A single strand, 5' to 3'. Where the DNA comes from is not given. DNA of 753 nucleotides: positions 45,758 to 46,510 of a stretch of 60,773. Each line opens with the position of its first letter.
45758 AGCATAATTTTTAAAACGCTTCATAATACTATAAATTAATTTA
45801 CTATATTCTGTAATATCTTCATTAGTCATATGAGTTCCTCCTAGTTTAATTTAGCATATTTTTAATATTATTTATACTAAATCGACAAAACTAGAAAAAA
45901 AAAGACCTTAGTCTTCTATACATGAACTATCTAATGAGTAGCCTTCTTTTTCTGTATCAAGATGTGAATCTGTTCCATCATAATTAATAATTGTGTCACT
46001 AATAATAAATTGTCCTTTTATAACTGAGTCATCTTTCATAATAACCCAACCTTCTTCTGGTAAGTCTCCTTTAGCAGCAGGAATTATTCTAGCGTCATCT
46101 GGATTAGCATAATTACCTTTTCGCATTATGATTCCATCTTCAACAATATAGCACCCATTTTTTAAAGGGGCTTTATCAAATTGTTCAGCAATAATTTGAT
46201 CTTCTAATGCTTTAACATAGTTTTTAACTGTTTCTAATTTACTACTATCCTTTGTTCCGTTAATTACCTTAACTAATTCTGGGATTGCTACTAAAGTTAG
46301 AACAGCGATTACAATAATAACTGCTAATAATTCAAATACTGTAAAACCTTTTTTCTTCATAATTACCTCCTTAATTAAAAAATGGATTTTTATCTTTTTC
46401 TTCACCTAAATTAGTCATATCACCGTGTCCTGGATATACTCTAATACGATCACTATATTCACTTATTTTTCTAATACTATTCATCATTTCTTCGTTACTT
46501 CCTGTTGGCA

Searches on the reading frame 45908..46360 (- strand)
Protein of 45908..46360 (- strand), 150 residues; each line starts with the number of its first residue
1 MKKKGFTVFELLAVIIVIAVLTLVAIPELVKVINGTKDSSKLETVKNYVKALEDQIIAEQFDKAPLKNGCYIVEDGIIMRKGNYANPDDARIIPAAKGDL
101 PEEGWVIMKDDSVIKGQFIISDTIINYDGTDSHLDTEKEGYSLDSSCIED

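Call 62: search_protein_families(library=pfam, proteins=[window:45908-46360:-], max_evalue=1)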
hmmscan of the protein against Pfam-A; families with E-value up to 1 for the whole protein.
window:45908-46360:- (150 aa): 3 families
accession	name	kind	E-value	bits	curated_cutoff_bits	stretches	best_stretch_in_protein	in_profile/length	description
PF07963.17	N_methyl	-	0.0013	18.7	21.2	1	2-25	3-26/27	Prokaryotic N-terminal methylation motif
PF02108.21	FliH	-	0.0098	16.3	24.1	1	86-121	75-111/128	Flagellar assembly protein FliH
PF10144.15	SMP_2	-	0.18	11.9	28.9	1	6-56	6-56/159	Bacterial virulence factor haemolysin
